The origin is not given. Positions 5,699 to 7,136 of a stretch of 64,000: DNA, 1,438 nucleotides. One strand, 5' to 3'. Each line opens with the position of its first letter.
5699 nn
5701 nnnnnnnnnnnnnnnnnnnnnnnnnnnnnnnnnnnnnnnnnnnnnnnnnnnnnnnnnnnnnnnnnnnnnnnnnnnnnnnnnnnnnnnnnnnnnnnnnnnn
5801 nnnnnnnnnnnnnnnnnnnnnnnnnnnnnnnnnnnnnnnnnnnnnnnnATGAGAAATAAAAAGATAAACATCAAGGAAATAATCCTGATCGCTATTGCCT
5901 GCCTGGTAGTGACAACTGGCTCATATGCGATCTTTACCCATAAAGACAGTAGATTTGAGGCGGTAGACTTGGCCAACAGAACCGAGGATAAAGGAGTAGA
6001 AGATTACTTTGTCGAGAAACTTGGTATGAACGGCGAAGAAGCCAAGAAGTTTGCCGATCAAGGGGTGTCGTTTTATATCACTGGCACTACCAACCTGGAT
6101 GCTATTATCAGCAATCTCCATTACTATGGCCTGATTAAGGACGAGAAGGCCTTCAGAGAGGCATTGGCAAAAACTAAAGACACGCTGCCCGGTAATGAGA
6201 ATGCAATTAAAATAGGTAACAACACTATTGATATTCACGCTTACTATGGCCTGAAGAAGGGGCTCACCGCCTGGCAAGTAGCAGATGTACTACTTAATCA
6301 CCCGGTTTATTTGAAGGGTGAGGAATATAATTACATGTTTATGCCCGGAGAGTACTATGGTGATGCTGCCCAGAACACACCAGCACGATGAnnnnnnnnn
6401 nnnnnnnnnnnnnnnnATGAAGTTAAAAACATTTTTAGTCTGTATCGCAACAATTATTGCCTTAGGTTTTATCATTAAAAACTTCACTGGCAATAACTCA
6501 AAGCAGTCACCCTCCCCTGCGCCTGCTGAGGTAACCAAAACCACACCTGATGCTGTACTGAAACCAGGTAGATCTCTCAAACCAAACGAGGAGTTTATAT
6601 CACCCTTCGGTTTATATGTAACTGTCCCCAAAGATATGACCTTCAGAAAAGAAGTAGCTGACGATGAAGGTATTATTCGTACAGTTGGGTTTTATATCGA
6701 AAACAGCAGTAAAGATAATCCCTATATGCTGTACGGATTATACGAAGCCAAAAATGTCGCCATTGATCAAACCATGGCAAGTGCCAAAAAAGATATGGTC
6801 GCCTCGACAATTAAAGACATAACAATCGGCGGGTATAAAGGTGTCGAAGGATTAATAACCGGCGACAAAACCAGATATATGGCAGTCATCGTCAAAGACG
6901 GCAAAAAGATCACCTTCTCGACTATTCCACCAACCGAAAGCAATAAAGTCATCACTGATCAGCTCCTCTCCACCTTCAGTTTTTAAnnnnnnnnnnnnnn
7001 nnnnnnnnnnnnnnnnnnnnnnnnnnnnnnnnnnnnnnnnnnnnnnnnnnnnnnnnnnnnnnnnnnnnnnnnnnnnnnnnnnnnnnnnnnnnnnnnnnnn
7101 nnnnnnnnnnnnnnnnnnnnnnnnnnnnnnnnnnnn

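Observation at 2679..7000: Inserted cassette between terminase and portal: ECF sigma, membrane anti-sigma and four secreted proteins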

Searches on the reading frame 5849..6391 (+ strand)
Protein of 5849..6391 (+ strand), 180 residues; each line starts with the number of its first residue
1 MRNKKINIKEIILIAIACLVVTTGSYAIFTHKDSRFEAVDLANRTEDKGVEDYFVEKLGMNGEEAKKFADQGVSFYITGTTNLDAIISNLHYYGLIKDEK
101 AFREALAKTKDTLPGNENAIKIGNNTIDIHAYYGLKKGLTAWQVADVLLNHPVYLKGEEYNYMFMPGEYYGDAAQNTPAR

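Call 3: search_protein_families(library=pfam, proteins=[window:5849-6391:+], max_evalue=0.1)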
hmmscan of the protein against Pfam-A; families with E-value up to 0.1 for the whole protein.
window:5849-6391:+ (180 aa): 1 family
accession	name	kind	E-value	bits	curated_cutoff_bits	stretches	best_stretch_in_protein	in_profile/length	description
PF02618.21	YceG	-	0.077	12.9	32.4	0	76-151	2-64/275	YceG-like family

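Call 4: search_protein_families(library=phrogs, proteins=[window:5849-6391:+], max_evalue=0.01)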
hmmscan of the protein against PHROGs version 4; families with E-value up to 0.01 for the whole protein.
window:5849-6391:+ (180 aa): 0 families

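Call 55: search_protein_families(library=ncbifam, proteins=[window:5849-6391:+], max_evalue=0.01)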
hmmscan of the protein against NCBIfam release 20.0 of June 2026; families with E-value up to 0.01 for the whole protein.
window:5849-6391:+ (180 aa): 0 families

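Call 56: search_protein_families(library=padloc, proteins=[window:5849-6391:+], max_evalue=0.01)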
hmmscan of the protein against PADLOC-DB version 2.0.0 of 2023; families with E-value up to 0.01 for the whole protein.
window:5849-6391:+ (180 aa): 0 families

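Call 62: search_solved_structures(query=A5, max_evalue=10)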
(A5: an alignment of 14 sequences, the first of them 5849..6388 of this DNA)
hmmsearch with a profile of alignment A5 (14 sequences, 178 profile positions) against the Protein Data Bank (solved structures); distinct sequences matched with E-value up to 10: 7.
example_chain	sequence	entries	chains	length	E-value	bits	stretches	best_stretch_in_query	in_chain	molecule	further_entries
7ukg_I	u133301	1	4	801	0.38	13.9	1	14-72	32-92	Dipeptidyl-peptidase 6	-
7w6t_I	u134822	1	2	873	0.39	13.9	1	14-71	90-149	Dipeptidyl aminopeptidase-like protein 6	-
7e8h_I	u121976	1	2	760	0.66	13.1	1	15-72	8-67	Dipeptidyl aminopeptidase-like protein 6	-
7e8h_J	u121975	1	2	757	0.8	12.9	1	15-72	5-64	Dipeptidyl aminopeptidase-like protein 6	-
7e8b_L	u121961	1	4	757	0.82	12.8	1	15-72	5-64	Dipeptidyl aminopeptidase-like protein 6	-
6u1n_R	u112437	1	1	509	0.96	12.6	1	78-125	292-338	Muscarinic acetylcholine receptor M2, Vasopressin V2 receptor chimera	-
9u5u_N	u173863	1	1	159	1.1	12.4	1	31-66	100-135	Polycomb group protein ASXL1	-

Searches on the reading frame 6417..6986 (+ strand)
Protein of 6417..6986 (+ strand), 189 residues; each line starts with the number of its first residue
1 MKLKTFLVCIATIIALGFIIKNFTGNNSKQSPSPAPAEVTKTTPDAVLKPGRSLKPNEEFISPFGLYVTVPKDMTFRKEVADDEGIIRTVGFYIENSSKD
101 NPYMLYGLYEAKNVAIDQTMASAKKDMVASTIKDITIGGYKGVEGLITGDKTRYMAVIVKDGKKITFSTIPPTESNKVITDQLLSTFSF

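Call 3: search_protein_families(library=pfam, proteins=[window:6417-6986:+], max_evalue=0.1)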
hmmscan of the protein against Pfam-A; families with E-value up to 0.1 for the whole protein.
window:6417-6986:+ (189 aa): 0 families

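Call 4: search_protein_families(library=phrogs, proteins=[window:6417-6986:+], max_evalue=0.01)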
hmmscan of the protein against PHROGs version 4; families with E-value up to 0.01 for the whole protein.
window:6417-6986:+ (189 aa): 0 families

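Call 55: search_protein_families(library=ncbifam, proteins=[window:6417-6986:+], max_evalue=0.01)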
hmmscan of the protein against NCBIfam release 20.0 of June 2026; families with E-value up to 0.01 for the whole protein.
window:6417-6986:+ (189 aa): 0 families

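Call 56: search_protein_families(library=padloc, proteins=[window:6417-6986:+], max_evalue=0.01)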
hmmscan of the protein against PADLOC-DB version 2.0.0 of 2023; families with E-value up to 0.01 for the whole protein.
window:6417-6986:+ (189 aa): 0 families

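Call 61: search_solved_structures(query=A4, max_evalue=10)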
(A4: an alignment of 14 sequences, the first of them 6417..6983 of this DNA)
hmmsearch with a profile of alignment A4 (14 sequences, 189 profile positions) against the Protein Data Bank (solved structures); distinct sequences matched with E-value up to 10: 7.
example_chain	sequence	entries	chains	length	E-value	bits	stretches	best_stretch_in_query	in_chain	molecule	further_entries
4yyr_A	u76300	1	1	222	0.64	12.6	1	154-186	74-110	Ficin B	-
4yyv_A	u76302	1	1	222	0.65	12.6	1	154-186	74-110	Ficin isoform C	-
2rjt_A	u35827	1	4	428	0.74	12.4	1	88-146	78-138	Beta-ketoacyl-ACP synthase II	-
4yys_A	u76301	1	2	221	0.83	12.3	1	154-186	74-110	Ficin isoform B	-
8r76_A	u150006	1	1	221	0.84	12.3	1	154-186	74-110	Ficin 1b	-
2alm_A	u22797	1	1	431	1.9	11.1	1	88-146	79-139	3-oxoacyl-(acyl-carrier-protein) synthase II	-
1ox0_A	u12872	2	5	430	1.9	11.1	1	88-146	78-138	Beta ketoacyl-acyl carrier protein synthase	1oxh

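Call 72: find_homologous_proteins(query=window:6417-6986:+, max_evalue=0.001)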
Query window:6417-6986:+ (189 aa): 34 proteins with E <= 0.001 among 94 candidates.
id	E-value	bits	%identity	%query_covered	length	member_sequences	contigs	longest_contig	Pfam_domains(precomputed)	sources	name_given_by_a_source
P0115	4.8e-112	390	95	100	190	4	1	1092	-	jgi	jgi:hypothetical protein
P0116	4.0e-104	364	90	100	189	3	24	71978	-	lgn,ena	-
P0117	2.4e-103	361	88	100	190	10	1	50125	-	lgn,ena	-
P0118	1.8e-102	359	86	100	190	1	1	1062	-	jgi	jgi:hypothetical protein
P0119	1.1e-101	356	86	100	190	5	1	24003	-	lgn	-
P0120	1.4e-100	352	87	100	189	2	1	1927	-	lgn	-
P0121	8.5e-100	350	85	100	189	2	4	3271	-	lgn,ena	-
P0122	3.5e-98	345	84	100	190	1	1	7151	-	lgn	-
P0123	6.5e-98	344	83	100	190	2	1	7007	-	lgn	-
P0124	2.5e-97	342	81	100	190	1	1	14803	-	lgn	-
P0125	3.6e-97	341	83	100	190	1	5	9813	-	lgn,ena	-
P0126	4.8e-97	341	83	100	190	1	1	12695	-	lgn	-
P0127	6.6e-96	337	80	100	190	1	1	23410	-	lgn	-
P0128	1.3e-94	333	80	100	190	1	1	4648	-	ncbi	-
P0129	1.2e-93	330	81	100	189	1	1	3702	-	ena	-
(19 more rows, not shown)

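Call 79: predict_structure(alignment_id=A8)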
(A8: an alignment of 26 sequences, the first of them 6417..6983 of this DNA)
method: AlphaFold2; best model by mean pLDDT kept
length: 189 residues; sequences in the alignment: 26
mean_pLDDT: 82.7   pTM: 0.70
mean pLDDT of the five models: 82.7, 82.5, 82.0, 82.0, 81.0
residues with pLDDT >= 90: 116; 70-90: 22; 50-70: 31; < 50: 20
segments of 3 or more residues with pLDDT < 50: 23-33, 36-41
pLDDT, mean of each block of 10 residues (from residue 1): 58 61 39 46 65 94 91 93 73 93 95 93 97 97 96 96 95 96 96
secondary structure, 60 per line:
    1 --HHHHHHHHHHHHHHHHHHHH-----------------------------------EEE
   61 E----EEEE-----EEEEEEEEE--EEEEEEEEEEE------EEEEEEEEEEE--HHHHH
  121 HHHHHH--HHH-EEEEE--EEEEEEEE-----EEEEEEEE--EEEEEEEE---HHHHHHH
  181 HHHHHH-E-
elements in order: H3-22 E58-61 E66-69 E75-83 E86-96 E103-113 H116-126 E133-137 E140-147 E153-160 E163-170 H174-186
